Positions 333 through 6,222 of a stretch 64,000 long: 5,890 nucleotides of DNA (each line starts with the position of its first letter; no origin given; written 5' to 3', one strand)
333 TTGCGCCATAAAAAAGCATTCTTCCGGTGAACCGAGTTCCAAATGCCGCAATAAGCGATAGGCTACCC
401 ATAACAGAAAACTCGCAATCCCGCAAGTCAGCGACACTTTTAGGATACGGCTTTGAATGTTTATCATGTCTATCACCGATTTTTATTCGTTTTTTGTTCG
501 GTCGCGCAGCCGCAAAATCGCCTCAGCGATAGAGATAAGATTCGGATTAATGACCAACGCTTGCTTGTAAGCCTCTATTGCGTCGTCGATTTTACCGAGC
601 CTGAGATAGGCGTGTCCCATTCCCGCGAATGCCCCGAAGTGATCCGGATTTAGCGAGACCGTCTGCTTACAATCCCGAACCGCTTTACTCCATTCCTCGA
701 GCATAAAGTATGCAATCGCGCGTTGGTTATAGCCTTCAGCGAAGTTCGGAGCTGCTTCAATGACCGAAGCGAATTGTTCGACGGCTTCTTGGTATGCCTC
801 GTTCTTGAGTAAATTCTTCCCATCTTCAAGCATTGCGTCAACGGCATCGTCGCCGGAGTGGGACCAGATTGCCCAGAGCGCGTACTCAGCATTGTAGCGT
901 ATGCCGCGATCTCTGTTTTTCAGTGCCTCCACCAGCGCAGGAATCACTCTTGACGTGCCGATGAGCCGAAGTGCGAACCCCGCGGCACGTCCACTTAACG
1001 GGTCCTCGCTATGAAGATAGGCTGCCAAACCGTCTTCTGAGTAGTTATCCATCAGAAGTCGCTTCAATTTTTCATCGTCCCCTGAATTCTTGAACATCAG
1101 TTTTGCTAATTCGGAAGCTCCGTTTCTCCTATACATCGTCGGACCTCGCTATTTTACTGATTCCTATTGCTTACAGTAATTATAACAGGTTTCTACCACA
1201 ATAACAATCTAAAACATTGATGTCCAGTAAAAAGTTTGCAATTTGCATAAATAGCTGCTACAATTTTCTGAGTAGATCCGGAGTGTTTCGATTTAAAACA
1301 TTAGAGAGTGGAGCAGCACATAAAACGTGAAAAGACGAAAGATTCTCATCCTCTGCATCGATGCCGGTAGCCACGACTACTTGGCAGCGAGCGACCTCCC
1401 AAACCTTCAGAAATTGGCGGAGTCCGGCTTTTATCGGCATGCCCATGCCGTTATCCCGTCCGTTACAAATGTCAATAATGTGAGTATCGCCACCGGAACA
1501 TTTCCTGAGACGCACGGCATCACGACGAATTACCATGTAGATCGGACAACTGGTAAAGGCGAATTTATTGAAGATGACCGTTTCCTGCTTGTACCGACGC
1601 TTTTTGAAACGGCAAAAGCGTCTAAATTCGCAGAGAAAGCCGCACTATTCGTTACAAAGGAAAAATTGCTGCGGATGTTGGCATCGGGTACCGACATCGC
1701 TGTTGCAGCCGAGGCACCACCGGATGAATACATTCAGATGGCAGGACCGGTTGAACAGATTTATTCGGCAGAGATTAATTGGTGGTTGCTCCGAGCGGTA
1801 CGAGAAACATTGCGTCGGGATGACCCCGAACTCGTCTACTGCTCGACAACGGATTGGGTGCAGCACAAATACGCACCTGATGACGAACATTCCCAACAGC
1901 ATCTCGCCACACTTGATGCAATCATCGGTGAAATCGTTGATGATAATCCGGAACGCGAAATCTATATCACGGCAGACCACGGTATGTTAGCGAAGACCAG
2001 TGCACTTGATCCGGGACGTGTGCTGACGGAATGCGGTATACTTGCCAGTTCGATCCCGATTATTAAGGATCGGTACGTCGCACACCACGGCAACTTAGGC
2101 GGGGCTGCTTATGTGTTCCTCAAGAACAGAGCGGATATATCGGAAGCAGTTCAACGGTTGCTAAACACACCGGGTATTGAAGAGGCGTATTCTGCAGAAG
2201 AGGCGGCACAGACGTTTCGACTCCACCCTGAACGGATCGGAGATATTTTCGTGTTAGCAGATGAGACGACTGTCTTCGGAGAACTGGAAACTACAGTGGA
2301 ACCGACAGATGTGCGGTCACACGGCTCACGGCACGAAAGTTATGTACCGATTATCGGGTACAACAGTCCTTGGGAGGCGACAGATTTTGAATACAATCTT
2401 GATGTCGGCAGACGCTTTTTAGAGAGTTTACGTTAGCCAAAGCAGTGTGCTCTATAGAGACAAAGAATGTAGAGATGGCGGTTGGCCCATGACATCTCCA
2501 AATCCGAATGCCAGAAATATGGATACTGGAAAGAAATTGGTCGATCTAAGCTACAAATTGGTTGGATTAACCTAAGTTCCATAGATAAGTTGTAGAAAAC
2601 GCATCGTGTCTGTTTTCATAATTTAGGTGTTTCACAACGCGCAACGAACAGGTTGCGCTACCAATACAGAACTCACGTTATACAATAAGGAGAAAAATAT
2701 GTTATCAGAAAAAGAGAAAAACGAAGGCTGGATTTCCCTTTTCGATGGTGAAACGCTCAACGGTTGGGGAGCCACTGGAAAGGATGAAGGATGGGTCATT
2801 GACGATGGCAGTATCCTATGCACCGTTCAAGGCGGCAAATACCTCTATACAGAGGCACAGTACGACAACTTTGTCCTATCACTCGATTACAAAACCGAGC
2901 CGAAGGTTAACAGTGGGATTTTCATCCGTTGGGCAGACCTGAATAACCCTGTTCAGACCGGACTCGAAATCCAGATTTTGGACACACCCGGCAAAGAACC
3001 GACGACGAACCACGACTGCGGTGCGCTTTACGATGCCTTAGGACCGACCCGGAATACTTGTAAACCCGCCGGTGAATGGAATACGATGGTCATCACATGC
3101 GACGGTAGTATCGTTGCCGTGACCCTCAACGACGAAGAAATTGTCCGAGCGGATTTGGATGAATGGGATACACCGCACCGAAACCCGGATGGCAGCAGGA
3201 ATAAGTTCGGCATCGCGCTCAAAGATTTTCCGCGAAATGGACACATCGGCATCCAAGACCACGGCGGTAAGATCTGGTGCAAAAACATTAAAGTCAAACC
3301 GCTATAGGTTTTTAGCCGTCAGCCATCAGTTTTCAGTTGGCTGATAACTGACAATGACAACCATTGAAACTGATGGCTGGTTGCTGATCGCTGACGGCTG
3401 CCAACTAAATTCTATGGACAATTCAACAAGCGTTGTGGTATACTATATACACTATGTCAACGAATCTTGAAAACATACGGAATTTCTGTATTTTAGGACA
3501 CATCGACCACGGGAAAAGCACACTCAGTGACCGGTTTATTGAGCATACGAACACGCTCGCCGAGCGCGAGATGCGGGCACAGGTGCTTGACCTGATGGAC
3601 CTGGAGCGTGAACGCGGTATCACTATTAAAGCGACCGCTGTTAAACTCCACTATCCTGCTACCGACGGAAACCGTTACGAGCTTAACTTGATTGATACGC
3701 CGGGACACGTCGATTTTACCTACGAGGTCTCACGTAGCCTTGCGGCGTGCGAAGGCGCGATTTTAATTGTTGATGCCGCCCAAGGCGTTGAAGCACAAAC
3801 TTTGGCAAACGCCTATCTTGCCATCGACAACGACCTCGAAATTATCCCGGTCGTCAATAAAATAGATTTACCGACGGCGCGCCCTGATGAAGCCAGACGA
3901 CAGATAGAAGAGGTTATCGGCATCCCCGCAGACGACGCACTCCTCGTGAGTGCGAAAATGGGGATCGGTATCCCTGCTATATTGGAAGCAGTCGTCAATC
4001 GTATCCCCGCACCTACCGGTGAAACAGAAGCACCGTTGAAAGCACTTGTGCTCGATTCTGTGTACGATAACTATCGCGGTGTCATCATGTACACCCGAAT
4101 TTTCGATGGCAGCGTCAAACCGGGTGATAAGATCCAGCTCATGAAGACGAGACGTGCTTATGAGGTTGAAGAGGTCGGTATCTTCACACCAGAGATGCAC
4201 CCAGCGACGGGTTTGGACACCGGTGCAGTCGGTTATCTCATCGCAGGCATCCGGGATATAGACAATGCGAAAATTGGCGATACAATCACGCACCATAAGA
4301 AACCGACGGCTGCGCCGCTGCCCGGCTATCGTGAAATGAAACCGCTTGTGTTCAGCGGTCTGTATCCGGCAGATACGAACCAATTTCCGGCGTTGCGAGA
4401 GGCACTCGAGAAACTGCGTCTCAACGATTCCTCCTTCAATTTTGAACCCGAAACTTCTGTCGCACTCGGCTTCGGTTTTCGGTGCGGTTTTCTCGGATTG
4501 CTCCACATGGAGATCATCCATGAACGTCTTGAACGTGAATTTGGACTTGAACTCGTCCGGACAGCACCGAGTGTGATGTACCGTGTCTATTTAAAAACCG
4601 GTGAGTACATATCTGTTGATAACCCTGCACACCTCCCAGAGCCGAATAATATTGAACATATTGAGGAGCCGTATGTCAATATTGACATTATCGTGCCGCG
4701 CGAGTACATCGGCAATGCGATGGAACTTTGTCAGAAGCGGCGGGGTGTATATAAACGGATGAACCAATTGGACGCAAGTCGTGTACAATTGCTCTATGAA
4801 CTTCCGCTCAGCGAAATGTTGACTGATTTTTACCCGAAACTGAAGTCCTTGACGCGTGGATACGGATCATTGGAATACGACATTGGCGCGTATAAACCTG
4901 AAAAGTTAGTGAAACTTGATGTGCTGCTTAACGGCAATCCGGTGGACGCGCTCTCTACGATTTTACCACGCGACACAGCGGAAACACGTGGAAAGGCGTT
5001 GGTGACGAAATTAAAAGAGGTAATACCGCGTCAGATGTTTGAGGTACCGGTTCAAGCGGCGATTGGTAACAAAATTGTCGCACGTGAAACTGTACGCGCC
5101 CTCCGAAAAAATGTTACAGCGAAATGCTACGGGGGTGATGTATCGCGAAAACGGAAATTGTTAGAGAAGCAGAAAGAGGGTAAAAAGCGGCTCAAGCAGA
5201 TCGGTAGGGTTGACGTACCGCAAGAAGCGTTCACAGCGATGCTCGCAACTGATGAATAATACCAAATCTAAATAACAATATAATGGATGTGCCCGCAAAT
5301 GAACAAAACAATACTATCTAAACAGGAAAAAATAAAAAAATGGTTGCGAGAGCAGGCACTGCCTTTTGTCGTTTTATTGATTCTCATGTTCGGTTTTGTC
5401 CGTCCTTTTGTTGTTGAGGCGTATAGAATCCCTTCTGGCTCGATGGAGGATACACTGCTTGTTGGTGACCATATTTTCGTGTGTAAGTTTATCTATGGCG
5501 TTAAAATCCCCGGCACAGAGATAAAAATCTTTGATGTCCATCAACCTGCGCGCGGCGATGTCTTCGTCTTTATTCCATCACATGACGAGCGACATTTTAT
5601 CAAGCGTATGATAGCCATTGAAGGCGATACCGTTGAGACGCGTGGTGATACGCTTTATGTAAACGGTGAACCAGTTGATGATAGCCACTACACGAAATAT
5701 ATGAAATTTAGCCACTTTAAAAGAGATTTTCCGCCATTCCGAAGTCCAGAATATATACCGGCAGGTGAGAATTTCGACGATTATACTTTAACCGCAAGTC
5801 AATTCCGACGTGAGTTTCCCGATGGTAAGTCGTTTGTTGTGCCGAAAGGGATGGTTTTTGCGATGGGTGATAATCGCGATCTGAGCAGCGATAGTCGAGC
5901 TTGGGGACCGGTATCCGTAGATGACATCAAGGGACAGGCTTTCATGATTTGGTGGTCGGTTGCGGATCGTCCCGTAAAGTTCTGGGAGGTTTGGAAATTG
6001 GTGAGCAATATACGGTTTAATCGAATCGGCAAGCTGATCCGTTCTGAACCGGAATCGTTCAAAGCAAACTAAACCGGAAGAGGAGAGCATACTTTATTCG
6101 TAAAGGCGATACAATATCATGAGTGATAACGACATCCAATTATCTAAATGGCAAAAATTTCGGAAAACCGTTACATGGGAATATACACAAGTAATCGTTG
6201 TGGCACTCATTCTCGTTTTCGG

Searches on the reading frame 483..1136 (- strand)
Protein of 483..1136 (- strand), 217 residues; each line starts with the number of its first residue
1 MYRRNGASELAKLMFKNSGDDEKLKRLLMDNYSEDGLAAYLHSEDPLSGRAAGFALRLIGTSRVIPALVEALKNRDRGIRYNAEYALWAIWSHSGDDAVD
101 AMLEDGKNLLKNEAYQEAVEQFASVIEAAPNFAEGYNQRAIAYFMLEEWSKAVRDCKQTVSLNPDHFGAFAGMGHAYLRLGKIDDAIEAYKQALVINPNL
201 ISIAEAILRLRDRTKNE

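Call 10: search_protein_families(library=pfam, proteins=[window:483-1136:-], max_evalue=0.00001)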
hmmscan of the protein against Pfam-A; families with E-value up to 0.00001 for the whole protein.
window:483-1136:- (217 aa): 12 families
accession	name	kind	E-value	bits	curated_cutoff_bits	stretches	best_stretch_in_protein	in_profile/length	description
PF00515.34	TPR_1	-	1.8e-20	72.2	27.8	2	169-199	3-33/34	Tetratricopeptide repeat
PF07719.23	TPR_2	-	6.8e-18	63.7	27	1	171-199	5-33/34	Tetratricopeptide repeat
PF13414.12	TPR_11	-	3.1e-13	49.6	26.8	1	174-202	1-29/42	TPR repeat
PF13431.12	TPR_17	-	1.5e-10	40.9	24.4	0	156-188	2-34/34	Tetratricopeptide repeat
PF14559.12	TPR_19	-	5.7e-10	39.8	25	0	149-199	7-57/68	Tetratricopeptide repeat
PF13428.12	TPR_14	-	2.8e-09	37.2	23.5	0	171-205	5-39/44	Tetratricopeptide repeat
PF13181.12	TPR_8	-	7.2e-09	35.6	25.7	0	172-199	6-33/34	Tetratricopeptide repeat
PF13432.12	TPR_16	-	1.5e-08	35.3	32.7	0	139-199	3-63/65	Tetratricopeptide repeat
PF13371.12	TPR_9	-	8.1e-07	29.4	35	0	143-206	5-64/73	Tetratricopeptide repeat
PF13174.12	TPR_6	-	2.6e-06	28.1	26.3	0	176-199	9-32/33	Tetratricopeptide repeat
PF13646.12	HEAT_2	-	2.8e-06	27.9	27.7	1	35-103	2-71/88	HEAT repeats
PF13424.12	TPR_12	-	5.6e-06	26.9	30.1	0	133-194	3-72/77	Tetratricopeptide repeat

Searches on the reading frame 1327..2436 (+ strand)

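Call 5: search_protein_families(library=ncbifam, proteins=[window:1327-2436:+])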
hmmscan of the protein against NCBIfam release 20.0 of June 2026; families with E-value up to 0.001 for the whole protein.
window:1327-2436:+ (369 aa): 3 families
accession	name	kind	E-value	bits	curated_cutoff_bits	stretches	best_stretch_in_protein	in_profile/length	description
TIGR02335.1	hydr_PhnA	equivalog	9.8e-58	196.2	407.55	1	3-343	12-376/408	phosphonoacetate hydrolase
NF042991.1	alk_phos_PafA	equivalog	9.8e-08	30.8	650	1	27-84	65-124/554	alkaline phosphatase PafA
NF051873.1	AlkPhosPhoY32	equivalog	0.00011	20.9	1000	0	49-85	71-107/539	alkaline phosphatase PhoY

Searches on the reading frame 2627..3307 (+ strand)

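Call 5: search_protein_families(library=ncbifam, proteins=[window:2627-3307:+])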
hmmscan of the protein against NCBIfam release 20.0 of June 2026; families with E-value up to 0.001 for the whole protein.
window:2627-3307:+ (226 aa): 0 families

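Call 38: search_protein_families(library=pfam, proteins=[window:2627-3307:+], max_evalue=0.001)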
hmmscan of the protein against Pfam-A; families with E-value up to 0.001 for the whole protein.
window:2627-3307:+ (226 aa): 1 family
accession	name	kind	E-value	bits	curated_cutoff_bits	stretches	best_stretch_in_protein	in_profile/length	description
PF06439.18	3keto-disac_hyd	-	1.5e-48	165.8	26.8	1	34-224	1-187/187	3-keto-disaccharide hydrolase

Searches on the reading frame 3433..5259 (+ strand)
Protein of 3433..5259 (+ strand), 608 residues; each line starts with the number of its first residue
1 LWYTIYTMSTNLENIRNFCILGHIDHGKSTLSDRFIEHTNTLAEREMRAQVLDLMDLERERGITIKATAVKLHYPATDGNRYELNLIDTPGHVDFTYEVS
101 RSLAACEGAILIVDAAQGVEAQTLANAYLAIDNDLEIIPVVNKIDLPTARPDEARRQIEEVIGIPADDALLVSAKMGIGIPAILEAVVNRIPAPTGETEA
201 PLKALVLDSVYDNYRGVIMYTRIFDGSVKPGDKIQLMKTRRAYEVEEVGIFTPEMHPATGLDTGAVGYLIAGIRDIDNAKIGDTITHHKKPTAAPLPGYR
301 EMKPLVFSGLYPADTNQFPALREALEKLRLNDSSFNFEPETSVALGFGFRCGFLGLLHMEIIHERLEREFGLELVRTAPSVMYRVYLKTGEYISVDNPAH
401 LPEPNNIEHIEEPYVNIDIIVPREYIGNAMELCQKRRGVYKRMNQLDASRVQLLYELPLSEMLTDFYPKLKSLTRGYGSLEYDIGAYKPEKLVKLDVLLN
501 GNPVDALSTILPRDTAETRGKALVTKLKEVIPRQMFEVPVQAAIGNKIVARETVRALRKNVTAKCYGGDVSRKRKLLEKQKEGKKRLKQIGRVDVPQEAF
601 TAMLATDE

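Call 5: search_protein_families(library=ncbifam, proteins=[window:3433-5259:+])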
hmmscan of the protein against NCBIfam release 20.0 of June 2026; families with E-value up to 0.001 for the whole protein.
window:3433-5259:+ (608 aa): 37 families (the best 25 are shown)
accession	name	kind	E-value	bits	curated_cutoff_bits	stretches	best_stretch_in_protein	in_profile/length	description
TIGR01393.1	lepA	equivalog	9.5e-296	981.9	533.9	1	14-606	2-594/595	translation elongation factor 4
TIGR01394.1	TypA_BipA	equivalog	3.7e-60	203.8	757.3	1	15-491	1-472/594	translational GTPase TypA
TIGR00484.1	EF-G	equivalog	8e-53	179.6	659.4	3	9-166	4-159/691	elongation factor G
NF009381.0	PRK12740.1-5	subfamily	7e-48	163.5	583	3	9-163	3-155/692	elongation factor G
TIGR00490.1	aEF-2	equivalog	1.7e-45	155.4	738.45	2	10-145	14-149/720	elongation factor EF-2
NF012153.1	tet_protect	equivalog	1.9e-45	155.2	775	2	17-160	2-143/614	tetracycline resistance ribosomal protection protein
NF007583.0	PRK10218.1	equivalog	1e-42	146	1260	1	12-482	2-467/607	ribosome-dependent GTPase TypA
NF009891.0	PRK13351.1-1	equivalog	1.6e-37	129.5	597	3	10-150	4-142/681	elongation factor G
NF001964.0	PRK00741.1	equivalog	9.3e-36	123.3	473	2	8-166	5-165/529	peptide chain release factor 3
NF033148.1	tet_protect_M_W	exception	3.8e-32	111.4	1100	2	14-146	2-132/639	TetM/TetW/TetO/TetS family tetracycline resistance ribosomal protection protein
NF000120.3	47473_otr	exception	1.1e-31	110.1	900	2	17-159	4-144/608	tetracycline resistance ribosomal protection protein Otr(A)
NF009377.1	PRK12740.1-1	equivalog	1.1e-27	96.7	890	2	8-163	6-159/700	elongation factor G-like protein EF-G2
NF009379.0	PRK12740.1-3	equivalog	3.8e-27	95.1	513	2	169-384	252-461/674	elongation factor G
TIGR00503.1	prfC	equivalog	3.2e-25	88.6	466.95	1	12-166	8-164/527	peptide chain release factor 3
NF012155.1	tet_protect_M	exception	2.7e-23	82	1420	1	15-146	3-132/639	tetracycline resistance ribosomal protection protein Tet(M)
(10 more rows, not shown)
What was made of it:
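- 3433..5259 (+): lepA (EF4), start of the co-directional block. TIGR01393 981.9 bits (call 5).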

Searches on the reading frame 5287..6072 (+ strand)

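Call 5: search_protein_families(library=ncbifam, proteins=[window:5287-6072:+])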
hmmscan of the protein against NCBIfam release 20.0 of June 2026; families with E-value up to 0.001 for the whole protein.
window:5287-6072:+ (261 aa): 6 families
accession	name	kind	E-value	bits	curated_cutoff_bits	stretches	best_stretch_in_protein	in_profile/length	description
TIGR02227.1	sigpep_I_bact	equivalog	6e-43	146.5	47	1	27-225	4-161/162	signal peptidase I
NF008114.0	PRK10861.1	equivalog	3.6e-36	125.1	277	2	5-117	46-157/324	signal peptidase I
TIGR02771.1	TraF_Ti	equivalog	1.8e-10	40.6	100.25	1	103-160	83-136/171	conjugative transfer signal peptidase TraF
TIGR02754.1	sod_Ni_protease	equivalog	1.9e-06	28.2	63.25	0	189-218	59-88/90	nickel-type superoxide dismutase maturation protease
NF010459.0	PRK13884.1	subfamily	1.6e-05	24.5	156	0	89-156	73-137/178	conjugal transfer peptidase TraF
NF010412.0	PRK13838.1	subfamily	0.00042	19.8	186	0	104-136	89-120/177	conjugal transfer pilin processing protease TraF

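Call 6: search_protein_families(library=pfam, proteins=[window:5287-6072:+])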
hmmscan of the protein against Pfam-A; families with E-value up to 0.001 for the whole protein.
window:5287-6072:+ (261 aa): 1 family
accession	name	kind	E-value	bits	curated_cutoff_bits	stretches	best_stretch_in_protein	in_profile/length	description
PF10502.14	Peptidase_S26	-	5.9e-44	150.4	22.9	1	25-223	5-168/168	Signal peptidase, peptidase S26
